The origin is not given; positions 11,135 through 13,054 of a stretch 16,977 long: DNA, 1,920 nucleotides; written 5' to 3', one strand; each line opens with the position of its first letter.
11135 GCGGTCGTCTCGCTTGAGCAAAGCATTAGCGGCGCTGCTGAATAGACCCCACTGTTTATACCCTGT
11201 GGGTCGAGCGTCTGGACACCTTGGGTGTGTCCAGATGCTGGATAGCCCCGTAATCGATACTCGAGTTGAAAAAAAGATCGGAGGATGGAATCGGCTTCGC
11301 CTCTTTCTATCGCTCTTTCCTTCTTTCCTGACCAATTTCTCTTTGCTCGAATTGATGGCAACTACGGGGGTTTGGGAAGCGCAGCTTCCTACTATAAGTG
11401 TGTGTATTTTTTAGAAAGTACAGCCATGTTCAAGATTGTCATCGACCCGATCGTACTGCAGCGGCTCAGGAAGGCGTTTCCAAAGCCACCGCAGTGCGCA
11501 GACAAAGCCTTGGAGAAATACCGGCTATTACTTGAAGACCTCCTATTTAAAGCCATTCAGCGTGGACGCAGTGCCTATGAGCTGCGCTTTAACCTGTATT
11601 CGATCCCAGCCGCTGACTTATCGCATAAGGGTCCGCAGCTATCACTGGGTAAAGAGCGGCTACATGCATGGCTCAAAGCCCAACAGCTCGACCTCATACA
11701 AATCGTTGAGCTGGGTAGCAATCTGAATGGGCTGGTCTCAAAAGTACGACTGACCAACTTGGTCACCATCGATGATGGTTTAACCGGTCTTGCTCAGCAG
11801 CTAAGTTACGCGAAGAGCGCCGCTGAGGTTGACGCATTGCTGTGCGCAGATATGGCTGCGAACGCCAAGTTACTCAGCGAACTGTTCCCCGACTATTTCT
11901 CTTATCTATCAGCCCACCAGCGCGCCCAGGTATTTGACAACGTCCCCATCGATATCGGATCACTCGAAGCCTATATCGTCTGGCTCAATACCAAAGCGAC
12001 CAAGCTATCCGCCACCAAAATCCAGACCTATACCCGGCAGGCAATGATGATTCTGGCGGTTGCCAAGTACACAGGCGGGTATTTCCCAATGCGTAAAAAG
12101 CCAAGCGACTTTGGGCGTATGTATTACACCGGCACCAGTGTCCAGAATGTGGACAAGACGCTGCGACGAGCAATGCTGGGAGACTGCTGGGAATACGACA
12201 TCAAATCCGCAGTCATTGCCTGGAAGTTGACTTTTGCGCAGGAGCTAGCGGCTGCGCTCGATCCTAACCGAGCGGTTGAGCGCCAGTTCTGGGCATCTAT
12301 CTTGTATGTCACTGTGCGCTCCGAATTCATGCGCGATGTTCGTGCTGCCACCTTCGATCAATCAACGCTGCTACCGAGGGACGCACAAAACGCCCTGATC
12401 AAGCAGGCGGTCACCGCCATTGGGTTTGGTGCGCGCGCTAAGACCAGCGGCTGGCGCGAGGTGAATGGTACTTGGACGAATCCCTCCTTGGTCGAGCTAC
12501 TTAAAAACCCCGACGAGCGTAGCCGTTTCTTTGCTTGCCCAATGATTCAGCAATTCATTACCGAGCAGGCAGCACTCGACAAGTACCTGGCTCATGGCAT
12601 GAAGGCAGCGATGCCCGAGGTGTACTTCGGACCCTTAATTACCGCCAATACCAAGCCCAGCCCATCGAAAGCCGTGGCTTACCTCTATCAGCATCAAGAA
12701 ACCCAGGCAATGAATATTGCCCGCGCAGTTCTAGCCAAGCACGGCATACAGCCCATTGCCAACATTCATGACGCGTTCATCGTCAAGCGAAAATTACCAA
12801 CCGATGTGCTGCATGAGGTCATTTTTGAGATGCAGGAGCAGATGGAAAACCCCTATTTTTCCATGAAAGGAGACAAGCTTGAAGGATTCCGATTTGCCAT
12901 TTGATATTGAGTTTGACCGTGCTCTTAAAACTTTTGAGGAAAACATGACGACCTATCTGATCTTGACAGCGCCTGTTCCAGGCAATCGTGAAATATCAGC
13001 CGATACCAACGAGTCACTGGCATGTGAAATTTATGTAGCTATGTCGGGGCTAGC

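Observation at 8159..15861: tRNA-Lys island with two tyrosine recombinases, a private polymerase and otherwise only unknown genes: candidate new class of integrative (satellite-like?) element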

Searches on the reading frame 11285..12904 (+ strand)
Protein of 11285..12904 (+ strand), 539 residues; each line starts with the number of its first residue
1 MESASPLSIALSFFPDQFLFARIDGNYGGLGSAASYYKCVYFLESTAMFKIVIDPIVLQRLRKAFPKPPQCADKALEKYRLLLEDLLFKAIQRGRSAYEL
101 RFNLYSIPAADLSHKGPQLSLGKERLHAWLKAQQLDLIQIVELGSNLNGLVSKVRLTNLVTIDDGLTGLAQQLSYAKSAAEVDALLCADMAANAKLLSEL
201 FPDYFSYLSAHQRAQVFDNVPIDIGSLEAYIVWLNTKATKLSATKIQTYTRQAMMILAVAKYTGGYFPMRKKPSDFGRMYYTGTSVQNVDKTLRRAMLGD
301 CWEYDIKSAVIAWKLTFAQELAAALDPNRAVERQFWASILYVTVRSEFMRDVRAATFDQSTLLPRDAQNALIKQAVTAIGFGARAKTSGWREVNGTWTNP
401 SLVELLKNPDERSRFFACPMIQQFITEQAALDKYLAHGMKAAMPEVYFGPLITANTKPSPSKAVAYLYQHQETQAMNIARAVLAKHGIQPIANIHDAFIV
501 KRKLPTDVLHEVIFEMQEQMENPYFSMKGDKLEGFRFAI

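Call 5: search_protein_families(library=pfam, proteins=[window:11285-12904:+], max_evalue=0.1)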
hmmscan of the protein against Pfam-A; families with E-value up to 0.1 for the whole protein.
window:11285-12904:+ (539 aa): 0 families

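Call 7: search_protein_families(library=ncbifam, proteins=[window:11285-12904:+], max_evalue=0.1)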
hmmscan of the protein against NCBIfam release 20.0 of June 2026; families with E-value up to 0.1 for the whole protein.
window:11285-12904:+ (539 aa): 0 families

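Call 8: search_protein_families(library=phrogs, proteins=[window:11285-12904:+], max_evalue=0.1)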
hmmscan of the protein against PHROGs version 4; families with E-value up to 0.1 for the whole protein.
window:11285-12904:+ (539 aa): 0 families

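Call 9: search_protein_families(library=padloc, proteins=[window:11285-12904:+], max_evalue=0.1)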
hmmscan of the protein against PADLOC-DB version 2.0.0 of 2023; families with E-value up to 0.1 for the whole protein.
window:11285-12904:+ (539 aa): 0 families

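Call 10: search_solved_structures(query=window:11285-12904:+, max_evalue=10, show_alignments=3)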
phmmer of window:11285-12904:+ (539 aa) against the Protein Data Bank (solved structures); distinct sequences matched with E-value up to 10: 0.

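Call 11: find_homologous_proteins(query=window:11285-12904:+, max_evalue=0.001)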
Query window:11285-12904:+ (539 aa): 400 proteins with E <= 0.001 among 8000 candidates; the best 120 are listed.
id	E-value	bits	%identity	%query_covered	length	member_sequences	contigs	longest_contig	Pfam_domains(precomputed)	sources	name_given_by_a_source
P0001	0.0e+0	1213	100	100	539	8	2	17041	-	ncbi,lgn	-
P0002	2.3e-271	919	85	91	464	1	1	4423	-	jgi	-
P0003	9.7e-243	825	74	91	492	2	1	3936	-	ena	-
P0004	1.7e-242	824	75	91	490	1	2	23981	-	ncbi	-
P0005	1.4e-238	811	69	94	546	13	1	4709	-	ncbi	-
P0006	2.0e-226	771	68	91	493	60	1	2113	-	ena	-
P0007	1.4e-218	745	67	91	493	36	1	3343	-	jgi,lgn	-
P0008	2.8e-218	744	67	91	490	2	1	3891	-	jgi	-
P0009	5.5e-218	743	66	91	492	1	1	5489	-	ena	-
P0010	6.9e-217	740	66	91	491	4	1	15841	-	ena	-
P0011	7.0e-215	733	66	91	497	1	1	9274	-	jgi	jgi:hypothetical protein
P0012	2.8e-212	724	66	91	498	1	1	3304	-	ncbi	-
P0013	5.2e-211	720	65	91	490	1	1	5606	-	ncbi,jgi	jgi:hypothetical protein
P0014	5.2e-208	710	64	91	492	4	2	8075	-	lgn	-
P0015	1.1e-207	709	63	91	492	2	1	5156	-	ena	-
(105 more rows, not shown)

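Call 20: find_related_loci(query=A1, collection=genome_contigs, flank=10000)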
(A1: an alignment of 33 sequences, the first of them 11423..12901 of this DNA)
Query A1 (493 aa) in genome_contigs; peptide patterns used: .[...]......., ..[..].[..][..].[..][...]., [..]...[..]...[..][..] (x = any residue, [..] = any of these).
145 stretches matched a pattern; 97 encode a relative of the query (tblastn E <= 1e-3); the best 80 are kept; 80 distinct loci.
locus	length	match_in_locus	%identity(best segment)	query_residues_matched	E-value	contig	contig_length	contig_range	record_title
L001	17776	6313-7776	66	2-489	0e+0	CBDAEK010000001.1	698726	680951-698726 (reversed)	Oxalobacteraceae bacterium isolate MsE-6 genome assembly, contig: MsE-6-c2, whole genome shotgun sequence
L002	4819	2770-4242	62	2-492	0e+0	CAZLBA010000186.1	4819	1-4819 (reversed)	MAG TPA_asm: uncultured Beijerinckia sp. isolate SRP193358_co1_606 genome assembly, contig: NODE_57124_length_4819_cov_3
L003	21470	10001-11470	54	2-491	0e+0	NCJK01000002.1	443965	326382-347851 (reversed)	MAG: Burkholderiales bacterium 39-55-53 lw04302015_39_scaffold_3, whole genome shotgun sequence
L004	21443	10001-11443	46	2-481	2e-137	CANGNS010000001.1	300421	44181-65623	MAG: Comamonadaceae bacterium isolate Jr-7aug17-221 genome assembly, contig: Jr-7aug17-C21, whole genome shotgun sequenc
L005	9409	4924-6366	45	2-481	1e-136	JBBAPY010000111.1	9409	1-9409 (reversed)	MAG: Rhodoferax sp. isolate EUL_179 ctg111-EUL_179, whole genome shotgun sequence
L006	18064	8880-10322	45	2-481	7e-136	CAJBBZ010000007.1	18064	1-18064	MAG: uncultured beta proteobacterium isolate Loc090721-4m_bin-0309 genome assembly, contig: bin-0309:007/294, whole geno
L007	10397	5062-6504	44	2-481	5e-134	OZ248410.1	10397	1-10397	Burkholderiaceae bacterium isolate MaE-M4 genome assembly, chromosome: MaE-M4-c12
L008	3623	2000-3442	45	2-481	7e-138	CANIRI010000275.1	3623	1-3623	MAG: Comamonadaceae bacterium isolate RH-15aug16-170 genome assembly, contig: RH-15aug16-C76693, whole genome shotgun se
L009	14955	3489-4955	44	2-489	1e-132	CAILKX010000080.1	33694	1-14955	MAG: uncultured Curvibacter sp. isolate C24_bin-2693 genome assembly, contig: bin-2693:080/173, whole genome shotgun seq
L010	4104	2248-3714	42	2-489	8e-134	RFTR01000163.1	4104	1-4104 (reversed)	MAG: Betaproteobacteria bacterium isolate WB5_1A_020 contig_100_162, whole genome shotgun sequence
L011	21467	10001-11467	43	2-489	2e-130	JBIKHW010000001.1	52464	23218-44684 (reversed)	MAG: Limnohabitans sp. isolate ME2014-05-28_3300035212_group5_bin46 Rohwer_bin2143_scaffold_220_c1, whole genome shotgun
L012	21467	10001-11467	42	2-489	3e-130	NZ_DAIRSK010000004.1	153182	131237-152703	MAG: Limnohabitans sp. isolate CTOTU2207 NODE_27_length_153182_cov_7.701692, whole genome shotgun sequence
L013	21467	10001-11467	42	2-489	1e-129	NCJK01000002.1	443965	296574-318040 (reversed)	MAG: Burkholderiales bacterium 39-55-53 lw04302015_39_scaffold_3, whole genome shotgun sequence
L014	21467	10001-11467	42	2-489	5e-129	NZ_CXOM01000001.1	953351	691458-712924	Limnohabitans sp. Rim11, whole genome shotgun sequence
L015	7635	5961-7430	43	2-489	8e-129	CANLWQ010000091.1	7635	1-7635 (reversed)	MAG: Comamonadaceae bacterium isolate ZE-Jul18-142 genome assembly, contig: ZE-Jul18-C13126, whole genome shotgun sequen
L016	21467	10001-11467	41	2-489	1e-128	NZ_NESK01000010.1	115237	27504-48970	Limnohabitans sp. 2KL-17 LimC-2KL-17-C10, whole genome shotgun sequence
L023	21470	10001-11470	42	2-490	7e-125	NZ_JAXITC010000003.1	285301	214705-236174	MAG: Limnohabitans sp. isolate MAG13 S101_S1-b_29-k141_448238_l_285301_cov_337.0727, whole genome shotgun sequence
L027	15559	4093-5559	42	2-489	1e-124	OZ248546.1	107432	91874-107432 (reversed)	Burkholderiaceae bacterium isolate MiE-M12 genome assembly, chromosome: MiE-M12-c7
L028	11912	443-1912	41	2-490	3e-124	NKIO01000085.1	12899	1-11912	MAG: Comamonadaceae bacterium PBBC2 NODE_2529, whole genome shotgun sequence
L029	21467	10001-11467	41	2-489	4e-123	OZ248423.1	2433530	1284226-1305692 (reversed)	Burkholderiaceae bacterium isolate MiE-M28 genome assembly, chromosome: MiE-M28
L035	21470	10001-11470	40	2-490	7e-121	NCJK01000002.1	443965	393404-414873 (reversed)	MAG: Burkholderiales bacterium 39-55-53 lw04302015_39_scaffold_3, whole genome shotgun sequence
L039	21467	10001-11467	42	2-489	7e-120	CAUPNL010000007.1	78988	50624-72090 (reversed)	MAG: uncultured Limnohabitans sp. isolate m12-metabat.1 genome assembly, contig: m12-c41, whole genome shotgun sequence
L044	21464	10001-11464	41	1-487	4e-118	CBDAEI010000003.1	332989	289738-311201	Oxalobacteraceae bacterium isolate GE-M3 genome assembly, contig: GE-M3-c4, whole genome shotgun sequence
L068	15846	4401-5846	39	3-489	4e-101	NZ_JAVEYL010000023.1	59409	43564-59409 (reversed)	MAG: Thauera sp. isolate BF4_29 NODE_1423_length_59409_cov_8.089353_Biofilm4, whole genome shotgun sequence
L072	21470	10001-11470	41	2-490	1e-124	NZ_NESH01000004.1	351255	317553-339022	Limnohabitans sp. Bal53 LimC-Bal53-C4, whole genome shotgun sequence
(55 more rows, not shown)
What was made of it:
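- Some genomes carry several copies (call 20).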

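Call 24: predict_structure(alignment_id=A1)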
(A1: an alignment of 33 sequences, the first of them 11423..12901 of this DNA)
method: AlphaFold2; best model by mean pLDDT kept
length: 493 residues; sequences in the alignment: 33
mean_pLDDT: 85.2   pTM: 0.72
mean pLDDT of the five models: 85.2, 85.1, 83.8, 83.4, 83.5
residues with pLDDT >= 90: 227; 70-90: 220; 50-70: 27; < 50: 19
segments of 3 or more residues with pLDDT < 50: 339-354
pLDDT, mean of each block of 10 residues (from residue 1): 80 90 86 92 75 75 87 78 91 84 78 81 84 86 80 81 86 94 93 84 88 93 86 83 89 93 88 92 92 93 95 89 91 72 35 61 90 93 92 90 68 79 89 95 90 94 96 90 92 62
secondary structure, 60 per line:
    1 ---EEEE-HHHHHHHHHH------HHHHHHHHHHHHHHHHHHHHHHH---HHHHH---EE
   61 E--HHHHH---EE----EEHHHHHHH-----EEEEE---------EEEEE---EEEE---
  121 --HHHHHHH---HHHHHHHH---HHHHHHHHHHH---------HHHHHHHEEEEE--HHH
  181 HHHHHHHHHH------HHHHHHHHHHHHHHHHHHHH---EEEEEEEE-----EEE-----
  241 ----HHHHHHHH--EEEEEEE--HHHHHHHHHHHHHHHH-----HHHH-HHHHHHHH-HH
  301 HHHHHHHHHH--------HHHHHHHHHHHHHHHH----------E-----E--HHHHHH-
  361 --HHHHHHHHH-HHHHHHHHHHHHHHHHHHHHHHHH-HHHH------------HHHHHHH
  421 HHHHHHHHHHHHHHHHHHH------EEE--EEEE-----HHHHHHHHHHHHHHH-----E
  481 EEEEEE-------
elements in order: E4-7 H9-18 H25-47 H51-55 E59-61 H64-68 H80-86 E92-96 E106-110 E114-117 H123-129 H133-140 H144-154 H164-170 E171-175 H178-190 H197-216 E220-227 E233-235 H245-252 E255-261 H264-279 H285-288 H290-297 H299-310 H319-334 H354-359 H363-371 H373-396 H398-401 H414-439 E446-448 E451-454 H460-474 E480-486
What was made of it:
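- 11423..12904 (+): Minimal family-A (TV-Pol-like) polymerase of about 492 aa, with no proofreading or 5' nuclease domain and an N-terminal domain of about 170 aa of unknown role. The longest ORF starts at 11285. AlphaFold pLDDT 85, pTM 0.72 (call 24).
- On Family-A (PolI/T7-like) polymerase superfamily: AlphaFold pLDDT 85 (call 24).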

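Call 26: fold_search(model_id=the predicted structure, library=pdb)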
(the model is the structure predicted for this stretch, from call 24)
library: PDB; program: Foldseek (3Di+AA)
matches with E <= 10: 494; with E <= 0.001: 61
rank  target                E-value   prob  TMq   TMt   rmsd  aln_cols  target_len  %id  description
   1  1kfd                  1.1e-06  1.00  0.39  0.35   7.1       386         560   13  CRYSTAL STRUCTURES OF THE KLENOW FRAGMENT OF DNA POLYMERASE I COMPLEXED WITH DEOXYNUCLEOSIDE TRIPHOSPHATE AND PYROPHOSPH (released 1994-06-22)
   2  1sl1_A                2.4e-06  1.00  0.33  0.26  18.7       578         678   12  Binary 5' complex of T7 DNA polymerase with a DNA primer/template containing a cis-syn thymine dimer on the template (released 2004-07-06)
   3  8xjr                  8.5e-06  1.00  0.36  0.33  12.5       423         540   13  Apo form of DNA polymerase SFM4-3 recognizing C2 methyoxy nucleotide (released 2024-11-27)
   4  1sks_A                8.5e-06  1.00  0.32  0.25  20.2       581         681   11  Binary 3' complex of T7 DNA polymerase with a DNA primer/template containing a cis-syn thymine dimer on the template (released 2004-07-06)
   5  1d8y_A                9.3e-06  1.00  0.37  0.31   8.1       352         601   13  CRYSTAL STRUCTURE OF THE COMPLEX OF DNA POLYMERASE I KLENOW FRAGMENT WITH DNA (released 1999-12-02)
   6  1zyq_A                1.0e-05  1.00  0.32  0.24  19.4       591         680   12  T7 DNA polymerase in complex with 8oG and incoming ddATP (released 2005-11-22)
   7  1kfs_A                1.1e-05  1.00  0.36  0.31   8.4       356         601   13  DNA POLYMERASE I KLENOW FRAGMENT (E.C.2.7.7.7) MUTANT/DNA COMPLEX (released 1998-02-25)
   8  1skw_A                1.2e-05  1.00  0.35  0.28  18.7       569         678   11  Binary 3' complex of T7 DNA polymerase with a DNA primer/template containing a disordered cis-syn thymine dimer on the (released 2004-07-06)
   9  2ajq_A                1.2e-05  1.00  0.33  0.25  17.9       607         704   10  Structure of replicative DNA polymerase provides insigts into the mechanisms for processivity, frameshifting and editi (released 2006-09-26)
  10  6vde_A                1.4e-05  1.00  0.34  0.21  10.3       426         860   13  Full-length M. smegmatis Pol1 (released 2020-02-12)
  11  1tau_A                1.6e-05  1.00  0.36  0.24  12.8       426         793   13  TAQ POLYMERASE (E.C.2.7.7.7)/DNA/B-OCTYLGLUCOSIDE COMPLEX (released 1997-04-18)
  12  1sl2_A                1.6e-05  1.00  0.34  0.26  18.8       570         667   10  Ternary 5' complex of T7 DNA polymerase with a DNA primer/template containing a cis-syn thymine dimer on the template  (released 2004-07-06)
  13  2ajq_F                1.6e-05  1.00  0.32  0.24  18.1       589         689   10  Structure of replicative DNA polymerase provides insigts into the mechanisms for processivity, frameshifting and editi (released 2006-09-26)
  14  1t7p_A                2.0e-05  1.00  0.32  0.25   9.0       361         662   12  T7 DNA POLYMERASE COMPLEXED TO DNA PRIMER/TEMPLATE,A NUCLEOSIDE TRIPHOSPHATE, AND ITS PROCESSIVITY FACTOR THIOREDOXIN (released 1998-02-25)
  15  5ikn_B                2.1e-05  1.00  0.31  0.25  13.8       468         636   13  Crystal Structure of the T7 Replisome in the Absence of DNA (released 2016-12-07)
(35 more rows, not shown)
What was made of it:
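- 11423..12904 (+): Foldseek PDB: Klenow E 1e-6, then T7 DNA polymerase, Taq and Pol theta (call 26).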

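Call 27: search_dna_similar(query=window:11423-12901:+, collection=phages, mode=protein, max_evalue=0.001)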
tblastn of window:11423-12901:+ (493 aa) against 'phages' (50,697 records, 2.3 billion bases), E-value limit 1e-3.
No match.

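Call 28: search_dna_similar(query=window:11423-12901:+, collection=plasmids, mode=protein, max_evalue=0.001)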
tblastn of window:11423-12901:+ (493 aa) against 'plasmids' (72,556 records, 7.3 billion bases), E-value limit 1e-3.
No match.

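Call 30: find_related_loci(query=A1, collection=viral_contigs, flank=10000)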
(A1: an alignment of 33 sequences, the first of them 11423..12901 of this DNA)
Query A1 (493 aa) in viral_contigs; peptide patterns used: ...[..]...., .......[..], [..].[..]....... (x = any residue, [..] = any of these).
92 stretches matched a pattern; 19 encode a relative of the query (tblastn E <= 1e-3); 19 distinct loci.
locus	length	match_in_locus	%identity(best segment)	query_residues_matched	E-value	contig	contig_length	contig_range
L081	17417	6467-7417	31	119-459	1e-40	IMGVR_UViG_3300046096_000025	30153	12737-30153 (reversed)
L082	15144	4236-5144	34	172-469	4e-37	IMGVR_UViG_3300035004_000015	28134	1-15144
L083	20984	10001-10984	28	143-472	3e-36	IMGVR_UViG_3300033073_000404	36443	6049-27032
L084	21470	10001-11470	29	5-489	4e-54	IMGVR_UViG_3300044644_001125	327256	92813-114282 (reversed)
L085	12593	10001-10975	28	143-471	1e-33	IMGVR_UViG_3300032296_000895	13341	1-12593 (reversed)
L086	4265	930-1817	30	174-470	4e-33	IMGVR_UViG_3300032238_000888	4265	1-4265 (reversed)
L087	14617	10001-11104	29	92-482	6e-33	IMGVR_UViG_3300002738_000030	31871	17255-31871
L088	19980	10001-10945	29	143-461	1e-32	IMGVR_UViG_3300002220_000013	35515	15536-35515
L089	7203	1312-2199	30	174-470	2e-31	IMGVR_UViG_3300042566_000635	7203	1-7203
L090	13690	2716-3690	29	143-471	3e-31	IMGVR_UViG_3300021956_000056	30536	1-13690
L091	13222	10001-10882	30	174-468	4e-31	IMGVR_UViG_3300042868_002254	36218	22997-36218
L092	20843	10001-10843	27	171-467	4e-30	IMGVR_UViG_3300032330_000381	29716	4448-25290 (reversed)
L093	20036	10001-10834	29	168-458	7e-28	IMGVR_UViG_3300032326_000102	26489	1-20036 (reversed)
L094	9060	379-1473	25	49-459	2e-26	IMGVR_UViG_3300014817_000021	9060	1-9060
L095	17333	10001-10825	28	171-458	3e-26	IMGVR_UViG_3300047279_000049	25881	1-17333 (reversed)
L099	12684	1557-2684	24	36-459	8e-23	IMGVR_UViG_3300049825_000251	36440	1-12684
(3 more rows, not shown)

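Call 33: search_protein_families(library=pfam, proteins=[L081:6116-7819:+, L082:3705-5318:+, L083:9407-11215:+, L084:9998-11776:+, L087:9704-11437:+, L088:9380-11221:+, L092:9407-11113:+, L093:9590-11002:+, L094:220-1860:+, L099:1431-3068:+], max_evalue=0.1)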
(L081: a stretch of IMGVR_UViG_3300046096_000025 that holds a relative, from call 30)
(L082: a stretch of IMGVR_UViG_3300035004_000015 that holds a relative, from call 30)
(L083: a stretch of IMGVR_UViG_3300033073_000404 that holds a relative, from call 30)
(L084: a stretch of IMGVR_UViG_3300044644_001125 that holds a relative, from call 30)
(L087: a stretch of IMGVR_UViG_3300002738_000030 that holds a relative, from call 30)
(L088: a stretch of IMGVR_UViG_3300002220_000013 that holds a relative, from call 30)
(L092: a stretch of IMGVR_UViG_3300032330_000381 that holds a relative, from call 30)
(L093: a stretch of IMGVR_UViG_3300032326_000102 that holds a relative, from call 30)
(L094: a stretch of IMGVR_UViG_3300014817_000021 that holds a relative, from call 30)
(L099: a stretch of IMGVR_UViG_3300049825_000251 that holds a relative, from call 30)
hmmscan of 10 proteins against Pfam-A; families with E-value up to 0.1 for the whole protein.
L081:6116-7819:+ (568 aa): 0 families

L082:3705-5318:+ (538 aa): 0 families

L083:9407-11215:+ (603 aa): 0 families

L084:9998-11776:+ (593 aa): 0 families

L087:9704-11437:+ (578 aa): 0 families

L088:9380-11221:+ (614 aa): 0 families

L092:9407-11113:+ (569 aa): 0 families

L093:9590-11002:+ (471 aa): 0 families

L094:220-1860:+ (547 aa): 1 family
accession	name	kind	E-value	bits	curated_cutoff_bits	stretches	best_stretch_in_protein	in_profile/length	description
PF17841.6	Bep_C_terminal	-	0.056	14.2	29.5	0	436-480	15-59/97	BID domain of Bartonella effector protein (Bep)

L099:1431-3068:+ (546 aa): 0 families

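Call 37: find_encoding_contigs(protein=P0001, flank=10000, max_places=4)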
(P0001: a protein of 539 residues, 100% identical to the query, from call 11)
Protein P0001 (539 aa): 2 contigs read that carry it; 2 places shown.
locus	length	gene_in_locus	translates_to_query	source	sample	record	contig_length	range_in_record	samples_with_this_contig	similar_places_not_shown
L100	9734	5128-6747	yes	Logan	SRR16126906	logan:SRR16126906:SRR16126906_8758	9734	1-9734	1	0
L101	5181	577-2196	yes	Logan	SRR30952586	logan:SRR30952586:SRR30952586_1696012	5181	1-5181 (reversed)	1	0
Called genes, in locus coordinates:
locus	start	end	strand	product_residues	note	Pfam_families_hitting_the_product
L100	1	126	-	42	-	?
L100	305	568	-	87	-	-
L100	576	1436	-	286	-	PF01145:Band_7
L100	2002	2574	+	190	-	PF00589:Phage_integrase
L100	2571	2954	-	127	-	-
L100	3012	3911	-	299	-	-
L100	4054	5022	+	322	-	-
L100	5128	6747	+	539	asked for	-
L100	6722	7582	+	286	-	-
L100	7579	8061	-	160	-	-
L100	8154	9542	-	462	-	PF14659:Phage_int_SAM_3 (faint)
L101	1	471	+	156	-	?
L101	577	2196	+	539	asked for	-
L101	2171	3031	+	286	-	-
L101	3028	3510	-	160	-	-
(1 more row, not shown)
